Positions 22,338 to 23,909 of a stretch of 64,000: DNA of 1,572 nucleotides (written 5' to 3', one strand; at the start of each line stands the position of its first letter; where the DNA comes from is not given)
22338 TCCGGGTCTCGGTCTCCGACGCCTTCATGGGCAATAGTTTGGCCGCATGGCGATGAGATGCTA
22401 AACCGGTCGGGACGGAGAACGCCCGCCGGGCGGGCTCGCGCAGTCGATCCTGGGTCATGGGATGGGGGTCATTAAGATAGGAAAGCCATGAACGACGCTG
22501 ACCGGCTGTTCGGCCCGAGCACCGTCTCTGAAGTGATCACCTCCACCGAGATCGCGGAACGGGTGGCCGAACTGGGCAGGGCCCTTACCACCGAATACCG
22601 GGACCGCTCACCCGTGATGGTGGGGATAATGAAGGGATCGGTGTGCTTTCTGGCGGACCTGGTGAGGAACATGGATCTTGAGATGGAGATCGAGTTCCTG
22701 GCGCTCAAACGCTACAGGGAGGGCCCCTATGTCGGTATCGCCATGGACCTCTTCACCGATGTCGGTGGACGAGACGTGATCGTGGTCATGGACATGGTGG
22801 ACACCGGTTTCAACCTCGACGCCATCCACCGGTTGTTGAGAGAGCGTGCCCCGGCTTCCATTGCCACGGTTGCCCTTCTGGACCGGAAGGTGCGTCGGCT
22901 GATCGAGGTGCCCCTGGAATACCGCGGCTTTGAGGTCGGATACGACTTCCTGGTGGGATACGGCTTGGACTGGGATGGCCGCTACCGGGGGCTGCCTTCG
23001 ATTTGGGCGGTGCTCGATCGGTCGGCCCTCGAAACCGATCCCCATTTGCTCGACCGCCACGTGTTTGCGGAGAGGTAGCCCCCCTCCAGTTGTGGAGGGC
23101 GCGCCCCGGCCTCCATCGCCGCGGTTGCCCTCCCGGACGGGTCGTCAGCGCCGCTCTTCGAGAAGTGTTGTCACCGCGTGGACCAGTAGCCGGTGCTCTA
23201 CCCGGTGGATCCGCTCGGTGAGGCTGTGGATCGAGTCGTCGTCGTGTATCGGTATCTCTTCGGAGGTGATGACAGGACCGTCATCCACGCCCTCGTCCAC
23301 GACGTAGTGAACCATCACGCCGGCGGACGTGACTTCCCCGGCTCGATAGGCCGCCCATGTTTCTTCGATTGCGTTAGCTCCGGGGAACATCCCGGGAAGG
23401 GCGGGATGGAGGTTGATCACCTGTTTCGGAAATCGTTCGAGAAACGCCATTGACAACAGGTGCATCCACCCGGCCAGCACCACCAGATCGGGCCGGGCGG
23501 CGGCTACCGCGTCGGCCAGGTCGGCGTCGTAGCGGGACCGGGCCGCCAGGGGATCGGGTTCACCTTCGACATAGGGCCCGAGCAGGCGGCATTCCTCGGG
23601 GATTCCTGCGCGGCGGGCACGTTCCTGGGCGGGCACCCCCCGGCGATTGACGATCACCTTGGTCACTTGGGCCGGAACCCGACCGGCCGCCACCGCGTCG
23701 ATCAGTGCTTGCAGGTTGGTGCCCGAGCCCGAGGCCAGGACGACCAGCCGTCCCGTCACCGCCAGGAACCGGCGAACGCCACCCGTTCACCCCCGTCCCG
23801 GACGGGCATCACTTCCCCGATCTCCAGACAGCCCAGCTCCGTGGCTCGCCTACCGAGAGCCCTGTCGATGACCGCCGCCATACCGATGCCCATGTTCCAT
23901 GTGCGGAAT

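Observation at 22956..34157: De novo purine operon integrated into the purine-salvage gene hpt, leaving a displaced hpt 3' end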

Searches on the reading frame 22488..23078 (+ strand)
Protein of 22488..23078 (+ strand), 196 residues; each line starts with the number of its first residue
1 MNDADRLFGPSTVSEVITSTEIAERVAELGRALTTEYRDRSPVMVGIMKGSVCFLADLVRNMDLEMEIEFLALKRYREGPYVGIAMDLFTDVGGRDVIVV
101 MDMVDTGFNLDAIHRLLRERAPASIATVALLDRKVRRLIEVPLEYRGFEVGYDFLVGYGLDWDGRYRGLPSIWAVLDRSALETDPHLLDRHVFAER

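Call 4: search_protein_families(library=pfam, proteins=[window:22488-23078:+])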
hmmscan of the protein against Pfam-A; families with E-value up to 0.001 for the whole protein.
window:22488-23078:+ (196 aa): 1 family
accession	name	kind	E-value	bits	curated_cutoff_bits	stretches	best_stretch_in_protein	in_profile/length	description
PF00156.33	Pribosyltran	-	1.5e-15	57.3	26.3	1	21-161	10-156/158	Phosphoribosyl transferase domain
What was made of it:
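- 22488..23078 (+): Intact hpt (196 aa), the allele type linked to the insert. Pfam Pribosyltran (call 4).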

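Call 10: find_related_loci(query=window:22488-23078:+, collection=genome_contigs, flank=10000)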
Query window:22488-23078:+ (196 aa) in genome_contigs; peptide patterns used: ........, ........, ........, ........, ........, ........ (x = any residue, [..] = any of these).
94 stretches matched a pattern; 10 encode a relative of the query (tblastn E <= 1e-3); 9 distinct loci.
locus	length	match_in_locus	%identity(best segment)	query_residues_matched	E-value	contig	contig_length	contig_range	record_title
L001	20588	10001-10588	90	1-196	6e-117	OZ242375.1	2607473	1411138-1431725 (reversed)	MAG: Acidimicrobiia bacterium isolate e8d0d016-558a-4d92-8aea-5701a62d209a genome assembly, chromosome: 1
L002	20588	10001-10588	90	1-196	1e-115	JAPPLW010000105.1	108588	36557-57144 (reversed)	MAG: bacterium isolate RHO3_bin_31 NODE_433_length_108588_cov_33.869570, whole genome shotgun sequence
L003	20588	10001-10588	89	1-196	3e-114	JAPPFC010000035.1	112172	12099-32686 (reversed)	MAG: bacterium isolate RHO1_bin_21 NODE_375_length_112172_cov_28.867192, whole genome shotgun sequence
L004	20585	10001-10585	79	1-195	5e-104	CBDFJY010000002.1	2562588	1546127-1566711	MAG: Acidimicrobiia bacterium isolate 9841b5da-bbbc-437b-8723-ee48c5b8baba genome assembly, contig: contig_2, whole geno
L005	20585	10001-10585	77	1-195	1e-100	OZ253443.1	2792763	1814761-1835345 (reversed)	MAG: Acidimicrobiia bacterium isolate 563c3fc9-303a-4188-a37b-32c8faebca22 genome assembly, chromosome: 1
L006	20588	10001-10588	78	1-196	2e-100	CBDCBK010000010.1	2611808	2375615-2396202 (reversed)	MAG: Acidimicrobiia bacterium isolate d0411547-dd39-4cd0-b5a5-2d4184132eb5 genome assembly, contig: contig_10, whole gen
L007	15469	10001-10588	82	1-196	4e-98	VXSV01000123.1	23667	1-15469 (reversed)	MAG: Acidimicrobiia bacterium isolate SB0665_bin_24 NODE_1056_length_23667_cov_14.744833, whole genome shotgun sequence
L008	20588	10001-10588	80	1-196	2e-95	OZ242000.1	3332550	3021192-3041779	MAG: Acidimicrobiia bacterium isolate 2de4d7b0-df0b-474f-a321-03b588d4267d genome assembly, chromosome: 1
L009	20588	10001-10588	95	1-196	6e-123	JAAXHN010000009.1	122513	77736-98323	MAG: Acidimicrobiia bacterium isolate Plut_88890 unfiltered_Plut_88890_genomic_contig_373036, whole genome shotgun seque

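Call 41: find_homologous_proteins(query=window:22488-23078:+, max_evalue=1e-30)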
Query window:22488-23078:+ (196 aa): 2505 proteins with E <= 1e-30 among 7611 candidates; the best 120 are listed.
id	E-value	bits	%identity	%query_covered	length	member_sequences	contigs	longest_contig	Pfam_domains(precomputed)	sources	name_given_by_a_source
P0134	8.1e-123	425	99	100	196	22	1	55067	PF00156.34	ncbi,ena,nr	ncbi:MAG: phosphoribosyltransferase family protein [bacterium]|nr:phosphoribosyltransferase family p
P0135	3.8e-105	368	86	99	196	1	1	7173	PF00156.34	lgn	-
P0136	1.5e-99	350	81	100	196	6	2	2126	PF00156.34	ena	-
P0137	2.3e-99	349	82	100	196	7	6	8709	PF00156.34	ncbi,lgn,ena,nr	ncbi:MAG: hypoxanthine phosphoribosyltransferase [Acidimicrobiia bacterium]|nr:hypoxanthine phosphor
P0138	6.3e-99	348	79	99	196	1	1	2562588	PF00156.34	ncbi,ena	-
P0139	4.3e-98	345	79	99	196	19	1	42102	PF00156.34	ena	-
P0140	5.7e-97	341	80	100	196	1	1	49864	PF00156.34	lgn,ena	-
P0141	1.7e-96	340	80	100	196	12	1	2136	PF00156.34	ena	-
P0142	4.0e-89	316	75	99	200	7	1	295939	PF00156.34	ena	-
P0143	6.6e-86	305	91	78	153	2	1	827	PF00156.34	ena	-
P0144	1.4e-84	301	77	91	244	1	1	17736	PF00156.34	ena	-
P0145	1.7e-83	297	68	100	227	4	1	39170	PF00156.34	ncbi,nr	ncbi:MAG: hypoxanthine phosphoribosyltransferase [Actinomycetia bacterium]|nr:hypoxanthine phosphori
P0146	9.0e-83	295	69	100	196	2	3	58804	PF00156.34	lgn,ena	-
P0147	1.0e-82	295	70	100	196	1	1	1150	PF00156.34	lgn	-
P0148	1.6e-82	294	70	99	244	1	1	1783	PF00156.34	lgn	-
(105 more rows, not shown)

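Call 42: find_encoding_contigs(protein=P0135, flank=10000, max_places=3)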
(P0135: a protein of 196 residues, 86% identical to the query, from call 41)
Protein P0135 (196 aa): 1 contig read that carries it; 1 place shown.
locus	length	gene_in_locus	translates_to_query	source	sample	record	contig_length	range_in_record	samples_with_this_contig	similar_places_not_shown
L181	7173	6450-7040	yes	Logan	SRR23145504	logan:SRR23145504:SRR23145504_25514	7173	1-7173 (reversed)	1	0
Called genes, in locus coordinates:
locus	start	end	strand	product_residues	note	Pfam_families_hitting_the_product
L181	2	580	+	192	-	?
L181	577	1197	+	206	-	PF13401:AAA_22 (faint), PF13521:AAA_28, PF02223:Thymidylate_kin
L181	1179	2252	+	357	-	PF13177:DNA_pol3_delta2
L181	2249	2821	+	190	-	PF01066:CDP-OH_P_transf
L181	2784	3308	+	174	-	PF01597:GCV_H, PF00364:Biotin_lipoyl (weak)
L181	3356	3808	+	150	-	PF16697:Yop-YscD_cpl, PF00498:FHA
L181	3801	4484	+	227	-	PF13411:MerR_1, PF28507:Rv1828_C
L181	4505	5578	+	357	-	PF00768:Peptidase_S11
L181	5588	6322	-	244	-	PF13641:Glyco_tranf_2_3 (weak), PF00535:Glycos_transf_2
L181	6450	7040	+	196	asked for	PF00156:Pribosyltran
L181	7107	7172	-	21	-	?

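Call 43: find_encoding_contigs(protein=P0140, flank=10000, max_places=2)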
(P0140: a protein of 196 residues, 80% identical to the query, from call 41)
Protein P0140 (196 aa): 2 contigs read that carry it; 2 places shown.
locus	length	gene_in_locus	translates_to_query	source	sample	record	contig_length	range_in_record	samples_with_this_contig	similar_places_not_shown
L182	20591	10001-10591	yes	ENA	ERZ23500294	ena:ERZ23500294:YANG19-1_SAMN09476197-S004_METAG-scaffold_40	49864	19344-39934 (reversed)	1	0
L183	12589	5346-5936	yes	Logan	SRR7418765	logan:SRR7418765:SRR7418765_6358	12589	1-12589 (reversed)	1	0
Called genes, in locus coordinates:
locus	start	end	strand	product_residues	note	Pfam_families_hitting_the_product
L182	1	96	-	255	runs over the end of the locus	-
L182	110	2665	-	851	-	PF01751:Toprim, PF01131:Topoisom_bac, PF13368:Toprim_C_rpt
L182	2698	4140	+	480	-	PF07690:MFS_1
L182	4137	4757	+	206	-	PF13401:AAA_22 (weak), PF13521:AAA_28 (weak), PF02223:Thymidylate_kin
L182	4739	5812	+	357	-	PF13177:DNA_pol3_delta2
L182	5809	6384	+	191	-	PF01066:CDP-OH_P_transf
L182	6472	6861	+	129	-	PF01597:GCV_H, PF00364:Biotin_lipoyl (weak)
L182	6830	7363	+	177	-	PF16697:Yop-YscD_cpl, PF00498:FHA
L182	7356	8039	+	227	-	PF00376:MerR (weak), PF13411:MerR_1, PF28507:Rv1828_C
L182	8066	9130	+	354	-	PF00768:Peptidase_S11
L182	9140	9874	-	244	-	PF13641:Glyco_tranf_2_3, PF00535:Glycos_transf_2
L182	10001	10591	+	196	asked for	PF00156:Pribosyltran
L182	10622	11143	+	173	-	PF02577:BFN_dom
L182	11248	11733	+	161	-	PF13411:MerR_1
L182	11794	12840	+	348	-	PF01571:GCV_T, PF08669:GCV_T_C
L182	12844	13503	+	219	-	-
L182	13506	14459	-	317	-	PF00962:A_deaminase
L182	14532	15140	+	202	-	PF02622:DUF179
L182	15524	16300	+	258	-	PF01351:RNase_HII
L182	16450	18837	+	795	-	PF17854:FtsK_alpha, PF01580:FtsK_SpoIIIE, PF09397:FtsK_gamma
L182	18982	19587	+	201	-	PF04290:DctQ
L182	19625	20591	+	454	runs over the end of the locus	PF06808:DctM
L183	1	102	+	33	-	?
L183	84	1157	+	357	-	PF13177:DNA_pol3_delta2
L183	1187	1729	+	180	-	PF01066:CDP-OH_P_transf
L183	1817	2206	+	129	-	PF01597:GCV_H, PF00364:Biotin_lipoyl (weak)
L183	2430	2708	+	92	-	PF16697:Yop-YscD_cpl, PF00498:FHA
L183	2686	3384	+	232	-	PF00376:MerR (weak), PF13411:MerR_1, PF28507:Rv1828_C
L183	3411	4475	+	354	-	PF00768:Peptidase_S11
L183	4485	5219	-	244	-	PF13641:Glyco_tranf_2_3, PF00535:Glycos_transf_2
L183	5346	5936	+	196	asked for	PF00156:Pribosyltran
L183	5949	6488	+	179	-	PF02577:BFN_dom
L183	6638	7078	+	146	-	PF13411:MerR_1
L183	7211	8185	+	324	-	PF01571:GCV_T, PF08669:GCV_T_C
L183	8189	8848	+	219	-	-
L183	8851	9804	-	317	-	PF00962:A_deaminase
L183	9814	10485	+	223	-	PF02622:DUF179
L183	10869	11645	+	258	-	PF01351:RNase_HII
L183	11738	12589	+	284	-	?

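Call 45: find_related_loci(query=window:22488-23078:+, collection=metagenome_contigs, flank=3000)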
Query window:22488-23078:+ (196 aa) in metagenome_contigs; peptide patterns used: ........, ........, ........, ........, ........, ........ (x = any residue, [..] = any of these).
87 stretches matched a pattern, but none encodes a relative of the query by tblastn (E <= 1e-3).
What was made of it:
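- Tried and rejected: The JGI metagenome scan for hpt found nothing (call 45).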

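Call 83: search_protein_families(library=ncbifam, proteins=[window:22488-23078:+], max_evalue=0.00001)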
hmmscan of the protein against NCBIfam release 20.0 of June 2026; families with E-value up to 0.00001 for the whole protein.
window:22488-23078:+ (196 aa): 2 families
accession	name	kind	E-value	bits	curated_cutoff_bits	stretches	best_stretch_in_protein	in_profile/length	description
TIGR01203.1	HGPRTase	equivalog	1.1e-41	142.3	150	1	16-174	2-165/167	hypoxanthine phosphoribosyltransferase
NF006605.0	PRK09162.1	equivalog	4.5e-27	94.6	181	1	14-175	15-180/183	hypoxanthine-guanine phosphoribosyltransferase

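Call 84: search_protein_families(library=ncbifam, proteins=[L007:10001-10588:+, L008:10001-10588:+, L182:10001-10588:+, L004:10001-10588:+, L005:10001-10588:+, L181:6450-7037:+, L001:10001-10588:+, L003:10001-10588:+, L009:10001-10588:+], max_evalue=1e-20)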
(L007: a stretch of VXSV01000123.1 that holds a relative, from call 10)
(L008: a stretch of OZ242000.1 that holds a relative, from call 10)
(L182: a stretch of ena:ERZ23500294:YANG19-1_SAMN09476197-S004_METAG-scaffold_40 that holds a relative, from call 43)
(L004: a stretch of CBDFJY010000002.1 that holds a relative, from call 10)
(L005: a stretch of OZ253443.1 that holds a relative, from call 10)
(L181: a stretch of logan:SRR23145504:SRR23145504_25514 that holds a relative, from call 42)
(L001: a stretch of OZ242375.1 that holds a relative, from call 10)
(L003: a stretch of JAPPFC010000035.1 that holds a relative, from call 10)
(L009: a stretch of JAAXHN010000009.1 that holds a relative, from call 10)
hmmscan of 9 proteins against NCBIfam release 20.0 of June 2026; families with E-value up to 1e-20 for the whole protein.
L007:10001-10588:+ (196 aa): 2 families
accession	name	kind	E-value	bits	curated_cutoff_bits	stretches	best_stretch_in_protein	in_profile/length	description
TIGR01203.1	HGPRTase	equivalog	6.9e-44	149.5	150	1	18-174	4-165/167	hypoxanthine phosphoribosyltransferase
NF006605.0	PRK09162.1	equivalog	2e-28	99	181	1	15-175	16-180/183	hypoxanthine-guanine phosphoribosyltransferase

L008:10001-10588:+ (196 aa): 2 families
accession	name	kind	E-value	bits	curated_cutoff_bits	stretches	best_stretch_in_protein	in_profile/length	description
TIGR01203.1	HGPRTase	equivalog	2.4e-41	141.3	150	1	18-174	4-165/167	hypoxanthine phosphoribosyltransferase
NF006605.0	PRK09162.1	equivalog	1.7e-29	102.5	181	1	15-175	16-180/183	hypoxanthine-guanine phosphoribosyltransferase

L182:10001-10588:+ (196 aa): 2 families
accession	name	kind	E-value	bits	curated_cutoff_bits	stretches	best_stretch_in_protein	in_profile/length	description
TIGR01203.1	HGPRTase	equivalog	4.1e-42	143.8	150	1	18-174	4-165/167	hypoxanthine phosphoribosyltransferase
NF006605.0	PRK09162.1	equivalog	5.4e-26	91.1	181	1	15-175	16-180/183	hypoxanthine-guanine phosphoribosyltransferase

L004:10001-10588:+ (196 aa): 2 families
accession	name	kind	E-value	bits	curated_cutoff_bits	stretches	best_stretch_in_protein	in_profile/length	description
TIGR01203.1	HGPRTase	equivalog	2.8e-43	147.6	150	1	16-172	2-163/167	hypoxanthine phosphoribosyltransferase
NF006605.0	PRK09162.1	equivalog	2.5e-27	95.4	181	1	15-175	16-180/183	hypoxanthine-guanine phosphoribosyltransferase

L005:10001-10588:+ (196 aa): 2 families
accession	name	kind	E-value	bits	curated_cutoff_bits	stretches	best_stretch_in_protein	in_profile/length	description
TIGR01203.1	HGPRTase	equivalog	1e-42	145.7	150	1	18-174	4-165/167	hypoxanthine phosphoribosyltransferase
NF006605.0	PRK09162.1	equivalog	3.9e-27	94.8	181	1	15-175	16-180/183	hypoxanthine-guanine phosphoribosyltransferase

L181:6450-7037:+ (196 aa): 2 families
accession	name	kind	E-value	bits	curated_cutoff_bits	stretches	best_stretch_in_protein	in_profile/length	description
TIGR01203.1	HGPRTase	equivalog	2.9e-43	147.5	150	1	18-174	4-165/167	hypoxanthine phosphoribosyltransferase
NF006605.0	PRK09162.1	equivalog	2.3e-29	102.1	181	1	15-175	16-180/183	hypoxanthine-guanine phosphoribosyltransferase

L001:10001-10588:+ (196 aa): 2 families
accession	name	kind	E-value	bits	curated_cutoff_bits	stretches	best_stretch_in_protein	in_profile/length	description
TIGR01203.1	HGPRTase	equivalog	1.4e-42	145.3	150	1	18-174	4-165/167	hypoxanthine phosphoribosyltransferase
NF006605.0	PRK09162.1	equivalog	2.8e-29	101.8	181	1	15-175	16-180/183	hypoxanthine-guanine phosphoribosyltransferase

L003:10001-10588:+ (196 aa): 2 families
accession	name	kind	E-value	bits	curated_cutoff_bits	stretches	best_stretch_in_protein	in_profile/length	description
TIGR01203.1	HGPRTase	equivalog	3.6e-43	147.2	150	1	18-174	4-165/167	hypoxanthine phosphoribosyltransferase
NF006605.0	PRK09162.1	equivalog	1.2e-29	103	181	1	15-175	16-180/183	hypoxanthine-guanine phosphoribosyltransferase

L009:10001-10588:+ (196 aa): 2 families
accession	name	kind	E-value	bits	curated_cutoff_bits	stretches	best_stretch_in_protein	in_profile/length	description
TIGR01203.1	HGPRTase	equivalog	3.3e-42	144.1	150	1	18-174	4-165/167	hypoxanthine phosphoribosyltransferase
NF006605.0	PRK09162.1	equivalog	5.3e-28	97.6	181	1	15-175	16-180/183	hypoxanthine-guanine phosphoribosyltransferase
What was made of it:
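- On Hypoxanthine(-guanine) phosphoribosyltransferase: All relatives of both haplotypes score 141-150, so there is no haplotype-specific change (calls 83, 84).
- Tried and rejected: HGPRTase model scores do not differ by haplotype (call 84).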

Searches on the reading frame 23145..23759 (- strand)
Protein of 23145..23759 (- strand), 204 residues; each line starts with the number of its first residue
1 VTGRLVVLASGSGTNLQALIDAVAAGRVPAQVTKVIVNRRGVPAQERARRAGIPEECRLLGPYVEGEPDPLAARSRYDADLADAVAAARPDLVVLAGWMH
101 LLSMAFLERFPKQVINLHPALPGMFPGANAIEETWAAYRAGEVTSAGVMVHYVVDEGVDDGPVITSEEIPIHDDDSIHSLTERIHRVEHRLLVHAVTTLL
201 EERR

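Call 4: search_protein_families(library=pfam, proteins=[window:23145-23759:-])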
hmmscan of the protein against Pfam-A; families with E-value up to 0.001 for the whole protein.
window:23145-23759:- (204 aa): 1 family
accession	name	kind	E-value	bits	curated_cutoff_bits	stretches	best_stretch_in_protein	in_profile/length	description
PF00551.24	Formyl_trans_N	-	2.5e-44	151.6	26.1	1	4-196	2-181/181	Formyl transferase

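Call 14: find_related_loci(query=window:23145-23759:-, collection=genome_contigs, flank=10000)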
Query window:23145-23759:- (204 aa) in genome_contigs; peptide patterns used: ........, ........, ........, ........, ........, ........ (x = any residue, [..] = any of these).
600 stretches matched a pattern (row limit reached: there are more); 581 encode a relative of the query (tblastn E <= 1e-3); the best 80 are kept; 80 distinct loci.
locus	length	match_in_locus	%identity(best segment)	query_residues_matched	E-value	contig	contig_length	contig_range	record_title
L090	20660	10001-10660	55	1-200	5e-64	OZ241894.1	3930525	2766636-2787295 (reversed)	MAG: Candidatus Aldehydirespirator sp. isolate 59d5e5b9-c534-4d11-b37b-78d6acc4b690 genome assembly, chromosome: 1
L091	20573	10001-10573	55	2-202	2e-62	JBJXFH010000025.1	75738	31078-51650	MAG: Acidimicrobiales bacterium isolate F1F2.bin.495 k127_3101769, whole genome shotgun sequence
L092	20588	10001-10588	53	1-200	7e-62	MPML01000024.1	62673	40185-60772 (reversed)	MAG: Caldilineaceae bacterium bin5 NODE_839_length_62673_cov_15.1808_ID_1677, whole genome shotgun sequence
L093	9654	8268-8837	56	4-196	5e-61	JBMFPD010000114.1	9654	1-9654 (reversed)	MAG: Anaerolineae bacterium isolate KM4338-54 NODE_114_length_9654_cov_3.498277, whole genome shotgun sequence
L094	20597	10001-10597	50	1-204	1e-58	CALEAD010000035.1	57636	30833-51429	MAG: uncultured Anaerolineae bacterium isolate N1_Bin_METABAT__191_1 genome assembly, contig: c_000002114170, whole geno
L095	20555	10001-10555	54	4-193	9e-58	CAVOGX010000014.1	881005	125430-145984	MAG: uncultured Chloroflexia bacterium isolate MFD09964.bin.2.14 genome assembly, contig: contig_42386, whole genome sho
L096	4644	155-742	56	4-204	1e-57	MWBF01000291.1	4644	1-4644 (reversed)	MAG: Chloroflexi bacterium ADurb.Bin325 BWY52_contig000291, whole genome shotgun sequence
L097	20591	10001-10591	48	3-202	5e-54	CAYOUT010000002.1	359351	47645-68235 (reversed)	MAG TPA_asm: uncultured Anaerolineales bacterium isolate binchicken_co39_95 genome assembly, contig: NODE_4_length_35935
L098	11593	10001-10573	48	4-201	1e-53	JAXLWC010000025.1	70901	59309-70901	MAG: Anaerolineae bacterium isolate STL-CHL13 C2.29.fa-25, whole genome shotgun sequence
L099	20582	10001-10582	56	3-200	5e-53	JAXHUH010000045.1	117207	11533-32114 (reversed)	MAG: Actinomycetota bacterium isolate MAG46_tar_biofilm MAG46_45, whole genome shotgun sequence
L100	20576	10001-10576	50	4-202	2e-52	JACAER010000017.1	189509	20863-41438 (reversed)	MAG: Chloroflexota bacterium isolate L.E.CH.6 k119_657230, whole genome shotgun sequence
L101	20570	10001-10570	50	4-196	5e-52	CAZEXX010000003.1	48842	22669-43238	MAG TPA_asm: uncultured Anaerolineales bacterium isolate SRP191223_co2_261 genome assembly, contig: NODE_140_length_4884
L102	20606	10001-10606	43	5-201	8e-41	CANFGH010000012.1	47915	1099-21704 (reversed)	MAG: Chloroflexi bacterium isolate CH-Oct18-156 genome assembly, contig: CH-Oct18-C588, whole genome shotgun sequence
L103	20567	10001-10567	44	1-202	2e-40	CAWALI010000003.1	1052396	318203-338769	MAG: uncultured Actinomycetota bacterium isolate MFD01721.bin.2.62 genome assembly, contig: contig_38574, whole genome s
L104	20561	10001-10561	46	4-203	1e-39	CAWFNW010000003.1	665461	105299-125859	MAG: uncultured Actinomycetes bacterium isolate MFD05942.bin.1.20 genome assembly, contig: contig_3529, whole genome sho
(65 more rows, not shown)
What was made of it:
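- Tried and rejected: The purN scan showed Chloroflexota among the best non-family hits (call 14).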
